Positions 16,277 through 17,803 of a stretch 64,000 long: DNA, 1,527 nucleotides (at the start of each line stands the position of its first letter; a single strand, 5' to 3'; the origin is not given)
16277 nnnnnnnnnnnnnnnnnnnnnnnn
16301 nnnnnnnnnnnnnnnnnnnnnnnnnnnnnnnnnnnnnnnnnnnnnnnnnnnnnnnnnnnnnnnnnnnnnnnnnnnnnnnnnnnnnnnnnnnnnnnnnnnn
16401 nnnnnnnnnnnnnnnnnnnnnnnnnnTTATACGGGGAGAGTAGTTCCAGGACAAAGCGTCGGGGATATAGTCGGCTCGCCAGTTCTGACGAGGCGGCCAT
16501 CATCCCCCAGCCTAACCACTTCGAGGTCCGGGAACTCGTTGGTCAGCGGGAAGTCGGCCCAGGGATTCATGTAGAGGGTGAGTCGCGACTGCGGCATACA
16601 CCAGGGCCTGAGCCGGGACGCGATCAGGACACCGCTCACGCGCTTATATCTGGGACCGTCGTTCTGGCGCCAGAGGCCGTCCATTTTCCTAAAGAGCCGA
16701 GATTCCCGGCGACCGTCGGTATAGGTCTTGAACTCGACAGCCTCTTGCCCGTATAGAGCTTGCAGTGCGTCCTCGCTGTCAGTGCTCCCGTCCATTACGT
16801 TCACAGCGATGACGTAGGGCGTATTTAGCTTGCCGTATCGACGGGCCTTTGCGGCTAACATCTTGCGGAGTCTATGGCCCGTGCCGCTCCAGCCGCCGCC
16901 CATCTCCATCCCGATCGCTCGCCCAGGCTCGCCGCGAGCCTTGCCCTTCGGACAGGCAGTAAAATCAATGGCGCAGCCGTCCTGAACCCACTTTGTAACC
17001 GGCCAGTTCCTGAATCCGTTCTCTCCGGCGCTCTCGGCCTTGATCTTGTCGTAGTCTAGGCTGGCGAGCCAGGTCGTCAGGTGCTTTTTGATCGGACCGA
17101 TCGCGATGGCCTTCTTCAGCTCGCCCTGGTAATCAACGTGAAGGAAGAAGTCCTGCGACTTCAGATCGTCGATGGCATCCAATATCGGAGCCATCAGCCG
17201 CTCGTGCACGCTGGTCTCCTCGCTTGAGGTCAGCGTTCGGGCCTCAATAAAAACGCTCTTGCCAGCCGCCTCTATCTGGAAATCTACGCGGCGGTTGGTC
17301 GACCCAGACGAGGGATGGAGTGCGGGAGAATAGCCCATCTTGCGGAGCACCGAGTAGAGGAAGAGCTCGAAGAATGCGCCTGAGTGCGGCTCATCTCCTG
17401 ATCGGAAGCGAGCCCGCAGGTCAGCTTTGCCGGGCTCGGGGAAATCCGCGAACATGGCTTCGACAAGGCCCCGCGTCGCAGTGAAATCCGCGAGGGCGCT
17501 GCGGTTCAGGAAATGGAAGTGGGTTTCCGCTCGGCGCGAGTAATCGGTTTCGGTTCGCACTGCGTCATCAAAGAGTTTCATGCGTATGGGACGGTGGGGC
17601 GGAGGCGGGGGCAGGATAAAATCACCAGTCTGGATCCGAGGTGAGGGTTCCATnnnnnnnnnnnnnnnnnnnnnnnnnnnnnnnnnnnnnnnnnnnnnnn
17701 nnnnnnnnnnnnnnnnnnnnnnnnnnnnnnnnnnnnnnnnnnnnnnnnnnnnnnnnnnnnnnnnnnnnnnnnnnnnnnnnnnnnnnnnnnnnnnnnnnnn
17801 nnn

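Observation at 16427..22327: Tightly coupled four-gene operon: RloC-like zinc-hook ATPase, two HEPN proteins and a nuclease-like protein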

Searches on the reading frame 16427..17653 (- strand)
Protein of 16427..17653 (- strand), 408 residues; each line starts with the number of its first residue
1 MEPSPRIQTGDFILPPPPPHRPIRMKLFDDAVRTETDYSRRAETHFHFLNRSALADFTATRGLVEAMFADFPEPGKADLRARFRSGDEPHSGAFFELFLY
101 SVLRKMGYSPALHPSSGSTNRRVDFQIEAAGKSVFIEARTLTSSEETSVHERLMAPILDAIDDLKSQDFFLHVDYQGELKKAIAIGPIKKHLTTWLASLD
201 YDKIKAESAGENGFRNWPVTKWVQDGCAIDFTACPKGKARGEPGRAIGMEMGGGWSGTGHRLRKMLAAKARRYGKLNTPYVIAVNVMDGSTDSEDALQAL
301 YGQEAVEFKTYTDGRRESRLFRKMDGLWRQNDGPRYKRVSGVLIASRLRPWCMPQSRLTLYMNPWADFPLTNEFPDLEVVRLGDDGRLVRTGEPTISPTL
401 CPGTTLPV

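Call 4: search_protein_families(library=pfam, proteins=[window:16427-17653:-], max_evalue=1)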
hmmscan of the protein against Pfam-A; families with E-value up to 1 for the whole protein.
window:16427-17653:- (408 aa): 0 families

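Call 5: search_protein_families(library=padloc, proteins=[window:16427-17653:-], max_evalue=1)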
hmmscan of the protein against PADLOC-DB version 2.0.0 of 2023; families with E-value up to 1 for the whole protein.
window:16427-17653:- (408 aa): 2 families
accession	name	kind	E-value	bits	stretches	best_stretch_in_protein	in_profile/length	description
PDLC04073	PD-T7-1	-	0.0015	15.3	1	55-151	131-218/452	-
PDLC04110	PD-T7-5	-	0.0027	14.8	1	93-148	57-107/346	-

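Call 6: search_protein_families(library=ncbifam, proteins=[window:16427-17653:-], max_evalue=1)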
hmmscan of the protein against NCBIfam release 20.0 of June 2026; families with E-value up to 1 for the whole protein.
window:16427-17653:- (408 aa): 0 families

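Call 9: find_homologous_proteins(query=window:16427-17653:-)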
Query window:16427-17653:- (408 aa): 23 proteins with E <= 0.001 among 8000 candidates.
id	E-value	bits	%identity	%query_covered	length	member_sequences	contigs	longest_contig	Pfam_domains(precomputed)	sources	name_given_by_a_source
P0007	1.1e-257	873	100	92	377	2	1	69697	-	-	-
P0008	6.4e-221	752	84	95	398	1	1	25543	-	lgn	-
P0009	1.5e-213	727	82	94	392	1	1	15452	-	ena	-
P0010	2.4e-202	691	78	94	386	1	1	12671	-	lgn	-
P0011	2.7e-198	677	77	94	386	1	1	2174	-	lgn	-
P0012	6.2e-190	650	79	88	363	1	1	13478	-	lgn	-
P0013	1.7e-180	619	70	94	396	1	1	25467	-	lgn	-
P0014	2.3e-178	612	71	93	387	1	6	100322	-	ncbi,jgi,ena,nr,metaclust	ncbi:MAG TPA: hypothetical protein DCZ01_01225 [Elusimicrobia bacterium]|nr:MAG: hypothetical protei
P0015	8.1e-169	580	67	93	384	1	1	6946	-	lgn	-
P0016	2.5e-165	569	66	93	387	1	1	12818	-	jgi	jgi:hypothetical protein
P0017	1.9e-59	220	39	87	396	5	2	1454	-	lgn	-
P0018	9.0e-55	204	37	92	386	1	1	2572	-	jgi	jgi:hypothetical protein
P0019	2.6e-50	190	35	79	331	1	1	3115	-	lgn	-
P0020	5.2e-50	189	36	84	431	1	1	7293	-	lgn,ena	-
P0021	6.6e-49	185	36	88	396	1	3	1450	-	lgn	-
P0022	9.0e-49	185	38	85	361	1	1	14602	-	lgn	-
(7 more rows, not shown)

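Call 12: find_encoding_contigs(protein=P0014, flank=8000, max_places=3)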
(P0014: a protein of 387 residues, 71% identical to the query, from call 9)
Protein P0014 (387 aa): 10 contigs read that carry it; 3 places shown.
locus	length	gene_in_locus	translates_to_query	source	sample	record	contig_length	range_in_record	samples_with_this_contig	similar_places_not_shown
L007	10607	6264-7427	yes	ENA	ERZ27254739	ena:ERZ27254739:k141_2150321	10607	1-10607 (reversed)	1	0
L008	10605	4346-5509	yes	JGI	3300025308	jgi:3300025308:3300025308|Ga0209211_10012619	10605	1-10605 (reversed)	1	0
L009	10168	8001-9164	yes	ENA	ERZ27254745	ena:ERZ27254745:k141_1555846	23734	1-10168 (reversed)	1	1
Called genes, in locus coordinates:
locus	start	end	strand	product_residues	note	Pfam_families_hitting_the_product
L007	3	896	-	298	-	?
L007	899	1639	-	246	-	PF02129:Peptidase_S15 (weak), PF01738:DLH, PF12146:Hydrolase_4 (faint), PF00561:Abhydrolase_1 (faint), PF12697:Abhydrolase_6, PF00326:Peptidase_S9, PF12740:PETase (faint)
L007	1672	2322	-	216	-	PF02245:Pur_DNA_glyco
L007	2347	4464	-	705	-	PF10459:Peptidase_S46, PF13365:Trypsin_2 (faint)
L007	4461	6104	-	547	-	PF00171:Aldedh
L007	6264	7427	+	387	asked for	-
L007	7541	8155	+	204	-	PF00149:Metallophos, PF12850:Metallophos_2 (faint)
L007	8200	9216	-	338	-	PF13542:HTH_Tnp_ISL3, PF01610:DDE_Tnp_ISL3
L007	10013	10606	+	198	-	?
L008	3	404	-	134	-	?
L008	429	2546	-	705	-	PF10459:Peptidase_S46, PF13365:Trypsin_2 (faint)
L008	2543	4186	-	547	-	PF00171:Aldedh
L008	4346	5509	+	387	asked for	-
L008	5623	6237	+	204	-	PF00149:Metallophos, PF12850:Metallophos_2 (faint)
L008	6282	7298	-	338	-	PF13542:HTH_Tnp_ISL3, PF01610:DDE_Tnp_ISL3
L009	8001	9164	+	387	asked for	-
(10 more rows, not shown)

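Call 13: find_encoding_contigs(protein=P0008, flank=9000, max_places=2)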
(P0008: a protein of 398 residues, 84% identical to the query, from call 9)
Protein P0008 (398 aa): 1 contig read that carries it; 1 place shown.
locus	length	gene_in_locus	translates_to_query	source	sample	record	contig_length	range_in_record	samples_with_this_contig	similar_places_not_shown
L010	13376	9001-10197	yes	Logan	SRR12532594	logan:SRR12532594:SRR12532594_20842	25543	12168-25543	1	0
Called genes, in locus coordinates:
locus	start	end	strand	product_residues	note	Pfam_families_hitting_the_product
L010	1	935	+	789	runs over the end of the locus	-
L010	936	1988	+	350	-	PF00589:Phage_integrase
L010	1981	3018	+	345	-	PF00589:Phage_integrase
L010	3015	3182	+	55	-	-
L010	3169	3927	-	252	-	PF10386:DUF2441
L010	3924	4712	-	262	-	-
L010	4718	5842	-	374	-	PF14279:HNH_5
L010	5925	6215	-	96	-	-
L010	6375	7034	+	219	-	PF01726:LexA_DNA_bind, PF00717:Peptidase_S24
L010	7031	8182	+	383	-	-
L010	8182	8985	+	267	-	PF07505:DUF5131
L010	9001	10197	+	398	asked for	-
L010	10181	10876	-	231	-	-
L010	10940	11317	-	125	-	PF12844:HTH_19 (weak), PF13560:HTH_31, PF01381:HTH_3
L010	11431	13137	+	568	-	PF12796:Ank_2 (weak), PF13606:Ank_3 (faint), PF12796:Ank_2, PF13637:Ank_4, PF13857:Ank_5, PF00023:Ank (weak)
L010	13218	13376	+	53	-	?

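Call 14: find_encoding_contigs(protein=P0009, flank=9000, max_places=2)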
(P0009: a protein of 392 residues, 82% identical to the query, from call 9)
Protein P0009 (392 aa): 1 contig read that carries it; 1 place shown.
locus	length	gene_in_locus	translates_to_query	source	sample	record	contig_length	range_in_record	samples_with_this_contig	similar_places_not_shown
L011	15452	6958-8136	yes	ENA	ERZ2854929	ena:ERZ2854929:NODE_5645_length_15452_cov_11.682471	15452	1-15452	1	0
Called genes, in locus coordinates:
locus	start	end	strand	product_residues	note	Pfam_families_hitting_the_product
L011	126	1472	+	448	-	PF00860:Xan_ur_permease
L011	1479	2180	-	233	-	PF00072:Response_reg, PF00486:Trans_reg_C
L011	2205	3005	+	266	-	PF00512:HisKA, PF02518:HATPase_c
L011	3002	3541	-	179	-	PF09335:VTT_dom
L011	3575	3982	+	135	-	-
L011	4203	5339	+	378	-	PF12686:DUF3800 (faint)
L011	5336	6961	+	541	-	PF18928:DUF5677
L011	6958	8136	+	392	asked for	-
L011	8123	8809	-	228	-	-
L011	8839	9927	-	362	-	-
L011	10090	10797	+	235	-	-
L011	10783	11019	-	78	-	-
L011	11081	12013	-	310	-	PF02899:Phage_int_SAM_1 (weak), PF00589:Phage_integrase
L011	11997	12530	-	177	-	-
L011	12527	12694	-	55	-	-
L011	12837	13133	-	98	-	-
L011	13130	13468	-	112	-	-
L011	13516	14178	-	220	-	-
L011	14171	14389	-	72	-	-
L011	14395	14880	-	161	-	-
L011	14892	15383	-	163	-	-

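Call 15: find_encoding_contigs(protein=P0013, flank=9000, max_places=2)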
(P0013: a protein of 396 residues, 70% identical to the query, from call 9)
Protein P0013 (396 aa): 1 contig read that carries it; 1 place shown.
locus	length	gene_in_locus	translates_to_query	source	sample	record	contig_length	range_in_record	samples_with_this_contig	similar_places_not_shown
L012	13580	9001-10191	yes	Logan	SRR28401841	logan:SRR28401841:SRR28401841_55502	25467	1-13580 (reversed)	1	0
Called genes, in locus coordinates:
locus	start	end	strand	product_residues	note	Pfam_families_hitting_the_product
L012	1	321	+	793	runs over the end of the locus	-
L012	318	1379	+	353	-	PF00589:Phage_integrase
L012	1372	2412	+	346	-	PF00589:Phage_integrase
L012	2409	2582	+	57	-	-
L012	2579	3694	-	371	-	PF14279:HNH_5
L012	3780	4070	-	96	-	-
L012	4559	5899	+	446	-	PF27235:AF_1680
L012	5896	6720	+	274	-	PF10137:CAP12-PCTIR_TIR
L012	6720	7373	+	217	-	-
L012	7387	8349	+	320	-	PF26305:CD_NTase_C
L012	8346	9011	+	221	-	PF18153:Cap15_CD_rec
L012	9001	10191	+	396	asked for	-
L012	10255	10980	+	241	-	PF00072:Response_reg, PF00486:Trans_reg_C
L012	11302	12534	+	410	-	-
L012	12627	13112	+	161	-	-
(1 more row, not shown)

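Call 24: search_protein_families(library=pfam, proteins=[L010:7031-8182:+, L011:4203-5339:+], max_evalue=0.01)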
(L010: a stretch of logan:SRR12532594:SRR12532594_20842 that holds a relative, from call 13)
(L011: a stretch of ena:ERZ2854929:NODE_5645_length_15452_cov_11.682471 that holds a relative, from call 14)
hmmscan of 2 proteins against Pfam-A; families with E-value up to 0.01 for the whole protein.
L010:7031-8182:+ (383 aa): 1 family
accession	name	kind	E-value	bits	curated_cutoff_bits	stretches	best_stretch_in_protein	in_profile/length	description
PF19121.6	DUF5805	-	0.0041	17.9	28.5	0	309-360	9-59/67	Family of unknown function (DUF5805)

L011:4203-5339:+ (378 aa): 1 family
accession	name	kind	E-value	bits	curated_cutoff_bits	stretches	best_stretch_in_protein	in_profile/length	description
PF12686.12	DUF3800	-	1e-05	26.7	21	1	8-202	2-149/149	Protein of unknown function (DUF3800)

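Call 25: search_protein_families(library=padloc, proteins=[L010:7031-8182:+, L011:5336-6961:+], max_evalue=0.01)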
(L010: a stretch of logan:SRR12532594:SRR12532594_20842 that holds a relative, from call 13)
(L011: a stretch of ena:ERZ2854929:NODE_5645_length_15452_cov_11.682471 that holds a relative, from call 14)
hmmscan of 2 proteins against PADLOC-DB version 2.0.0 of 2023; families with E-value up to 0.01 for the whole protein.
L010:7031-8182:+ (383 aa): 5 families
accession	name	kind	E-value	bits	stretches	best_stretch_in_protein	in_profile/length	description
PDLC04566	PDC-M30A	-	1.3e-14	52.1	1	27-360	13-339/372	-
PDLC04568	PDC-M30A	-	1.2e-13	49.2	1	22-183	9-168/368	-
PDLC04567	PDC-M30A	-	1.4e-13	48.6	1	18-292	6-290/381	-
PDLC04636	PDC-M41A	-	1.8e-08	32.5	1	33-186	15-160/281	-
PDLC04635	PDC-M41A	-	2.4e-06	25.7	1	30-228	14-219/298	-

L011:5336-6961:+ (541 aa): 0 families

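Call 55: predict_structure(alignment_id=A2)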
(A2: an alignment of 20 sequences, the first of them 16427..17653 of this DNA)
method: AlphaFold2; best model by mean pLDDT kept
length: 408 residues; sequences in the alignment: 20
mean_pLDDT: 84.7   pTM: 0.79
mean pLDDT of the five models: 84.7, 83.1, 82.9, 82.6, 80.5
residues with pLDDT >= 90: 179; 70-90: 181; 50-70: 33; < 50: 15
segments of 3 or more residues with pLDDT < 50: 1-6, 249-255
pLDDT, mean of each block of 10 residues (from residue 1): 46 57 79 86 86 91 94 93 82 94 95 82 92 94 75 84 83 82 88 93 91 88 88 88 61 60 93 88 86 86 88 89 90 93 93 90 95 90 87 85 64
secondary structure, 60 per line:
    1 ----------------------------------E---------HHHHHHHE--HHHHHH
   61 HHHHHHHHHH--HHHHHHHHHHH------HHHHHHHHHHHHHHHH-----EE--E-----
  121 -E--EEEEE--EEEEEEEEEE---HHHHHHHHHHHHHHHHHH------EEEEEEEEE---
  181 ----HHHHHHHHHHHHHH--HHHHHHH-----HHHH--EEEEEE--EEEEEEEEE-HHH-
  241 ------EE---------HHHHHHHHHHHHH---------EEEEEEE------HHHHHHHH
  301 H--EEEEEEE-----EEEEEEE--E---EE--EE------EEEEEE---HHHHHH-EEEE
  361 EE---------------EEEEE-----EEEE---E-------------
elements in order: H45-51 H55-70 H73-83 H90-105 E125-129 E132-141 H145-162 E169-177 H185-198 H201-207 H213-216 E219-224 E227-235 H258-270 E280-286 H293-301 E304-310 E316-322 E341-346 H350-355 E357-362 E378-382 E388-391

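Call 59: fold_search(model_id=the predicted structure, library=pdb)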
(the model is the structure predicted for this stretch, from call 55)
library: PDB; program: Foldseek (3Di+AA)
matches with E <= 10: 350; with E <= 0.001: 0
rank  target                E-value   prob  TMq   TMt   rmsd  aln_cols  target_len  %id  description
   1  5cs4_B                4.3e-02  0.14  0.17  0.18  25.9       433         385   10  Crystal structure of domains AC3-AC5 of yeast acetyl-CoA carboxylase (released 2015-10-28)
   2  4ic1_D                8.6e-02  0.35  0.12  0.21  12.0       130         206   19  Crystal structure of SSO0001 (released 2013-01-16)
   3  8itg_A                1.5e-01  0.11  0.13  0.12  17.3       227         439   12  Crystal structure of lasso peptide epimerase MslH in complexed with precursor peptide variant MslAW21G (released 2023-06-21)
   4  8iby_C                1.7e-01  0.57  0.12  0.07   9.1        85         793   14  Structure of R2 with 5'ORF (released 2023-09-20)
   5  3ajv_A                1.9e-01  0.44  0.10  0.23  12.0        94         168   15  Splicing endonuclease from Aeropyrum pernix (released 2010-11-17)
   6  6e52_A                2.3e-01  0.16  0.09  0.14  15.7       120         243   10  Chimeric structure of Saccharomyces cerevisiae GCN4 leucine zipper fused to Staphylococcus aureus AgrC cytoplasmic his (released 2019-02-27)
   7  1gef_A                2.4e-01  0.60  0.11  0.34  10.3        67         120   25  Crystal structure of the archaeal holliday junction resolvase HJC (released 2001-03-21)
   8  8gh6_A                2.6e-01  0.20  0.12  0.06  14.8       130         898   14  Bombyx mori R2 retrotransposon initiating target-primed reverse transcription (released 2023-04-05)
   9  8z4i_B                2.6e-01  0.11  0.14  0.14  19.3       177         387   15  crystal structure of Cdn1 in complex with cA3 (released 2026-02-04)
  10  1gef_D                2.7e-01  0.57  0.10  0.35   9.7        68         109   25  Crystal structure of the archaeal holliday junction resolvase HJC (released 2001-03-21)
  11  4dav_A                2.7e-01  0.30  0.11  0.18  17.1        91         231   16  The structure of Pyrococcus Furiosus SfsA in complex with DNA (released 2014-10-01)
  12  6p4o_D                2.7e-01  0.12  0.10  0.09  23.2       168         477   15  Complex of XPB helicase with Bax1 endonuclease from Sulfurisphaera tokodaii at 3.15 Angstroms resolution (released 2020-06-03)
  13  8gq9                  2.7e-01  0.08  0.12  0.12  17.4       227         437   12  Crystal structure of lasso peptide epimerase MslH (released 2023-06-21)
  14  3ajv_C                2.9e-01  0.35  0.12  0.26  10.3       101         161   15  Splicing endonuclease from Aeropyrum pernix (released 2010-11-17)
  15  8gqb                  3.7e-01  0.08  0.13  0.12  17.1       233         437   12  Crystal structure of lasso peptide epimerase MslH D11A mutant (released 2023-06-21)
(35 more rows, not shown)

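Call 73: find_related_loci(query=A2, collection=viral_contigs, flank=8000)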
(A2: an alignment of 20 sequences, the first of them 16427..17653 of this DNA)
Query A2 (408 aa) in viral_contigs; peptide patterns used: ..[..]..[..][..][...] (x = any residue, [..] = any of these).
62 stretches matched a pattern, but none encodes a relative of the query by tblastn (E <= 1e-3).

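Call 76: find_encoding_contigs(protein=P0010, flank=9000, max_places=2)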
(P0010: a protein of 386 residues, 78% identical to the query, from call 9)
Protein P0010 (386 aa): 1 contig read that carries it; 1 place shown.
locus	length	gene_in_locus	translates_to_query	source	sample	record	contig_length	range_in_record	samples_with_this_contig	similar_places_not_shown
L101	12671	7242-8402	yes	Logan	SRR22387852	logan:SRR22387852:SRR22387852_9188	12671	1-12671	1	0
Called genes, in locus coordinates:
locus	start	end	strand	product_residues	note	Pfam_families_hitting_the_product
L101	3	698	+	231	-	?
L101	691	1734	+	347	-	PF02899:Phage_int_SAM_1 (weak), PF00589:Phage_integrase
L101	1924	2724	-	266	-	-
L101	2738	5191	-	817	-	PF02463:SMC_N, PF13175:AAA_15, PF13476:AAA_23, PF13555:AAA_29 (weak)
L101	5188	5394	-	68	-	-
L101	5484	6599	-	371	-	PF14279:HNH_5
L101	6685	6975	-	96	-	-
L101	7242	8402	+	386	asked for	-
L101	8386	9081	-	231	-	-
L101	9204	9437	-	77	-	-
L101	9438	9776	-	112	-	-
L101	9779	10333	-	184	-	-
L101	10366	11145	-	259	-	-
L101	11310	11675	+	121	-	PF12844:HTH_19 (weak), PF13560:HTH_31, PF01381:HTH_3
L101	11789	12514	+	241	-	PF00072:Response_reg, PF00486:Trans_reg_C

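Call 77: find_encoding_contigs(protein=P0022, flank=9000, max_places=2)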
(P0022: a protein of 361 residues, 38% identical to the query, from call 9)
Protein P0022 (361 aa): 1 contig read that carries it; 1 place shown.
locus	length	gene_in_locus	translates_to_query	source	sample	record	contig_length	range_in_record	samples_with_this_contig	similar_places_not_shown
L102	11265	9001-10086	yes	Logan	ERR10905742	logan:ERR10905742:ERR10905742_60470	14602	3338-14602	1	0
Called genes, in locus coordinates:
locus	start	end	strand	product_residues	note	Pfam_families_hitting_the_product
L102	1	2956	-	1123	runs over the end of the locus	PF20473:MmeI_Mtase (weak), PF07669:Eco57I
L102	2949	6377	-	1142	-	PF13091:PLDc_2, PF04851:ResIII (faint), PF00176:SNF2-rel_dom (faint), PF00271:Helicase_C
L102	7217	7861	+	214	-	-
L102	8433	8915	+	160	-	-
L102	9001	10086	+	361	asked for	-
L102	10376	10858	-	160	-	PF00589:Phage_integrase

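Call 85: search_solved_structures(query=A2, max_evalue=10, show_alignments=2)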
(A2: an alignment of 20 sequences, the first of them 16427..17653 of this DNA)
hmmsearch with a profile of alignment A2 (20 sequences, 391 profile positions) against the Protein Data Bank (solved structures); distinct sequences matched with E-value up to 10: 2.
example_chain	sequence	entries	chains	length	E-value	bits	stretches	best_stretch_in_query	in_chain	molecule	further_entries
2dj6_A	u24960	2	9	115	0.7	11.7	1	133-198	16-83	hypothetical protein PH0634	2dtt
3p31_A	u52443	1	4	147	1.8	10.3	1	200-251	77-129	Nonstructural protein 1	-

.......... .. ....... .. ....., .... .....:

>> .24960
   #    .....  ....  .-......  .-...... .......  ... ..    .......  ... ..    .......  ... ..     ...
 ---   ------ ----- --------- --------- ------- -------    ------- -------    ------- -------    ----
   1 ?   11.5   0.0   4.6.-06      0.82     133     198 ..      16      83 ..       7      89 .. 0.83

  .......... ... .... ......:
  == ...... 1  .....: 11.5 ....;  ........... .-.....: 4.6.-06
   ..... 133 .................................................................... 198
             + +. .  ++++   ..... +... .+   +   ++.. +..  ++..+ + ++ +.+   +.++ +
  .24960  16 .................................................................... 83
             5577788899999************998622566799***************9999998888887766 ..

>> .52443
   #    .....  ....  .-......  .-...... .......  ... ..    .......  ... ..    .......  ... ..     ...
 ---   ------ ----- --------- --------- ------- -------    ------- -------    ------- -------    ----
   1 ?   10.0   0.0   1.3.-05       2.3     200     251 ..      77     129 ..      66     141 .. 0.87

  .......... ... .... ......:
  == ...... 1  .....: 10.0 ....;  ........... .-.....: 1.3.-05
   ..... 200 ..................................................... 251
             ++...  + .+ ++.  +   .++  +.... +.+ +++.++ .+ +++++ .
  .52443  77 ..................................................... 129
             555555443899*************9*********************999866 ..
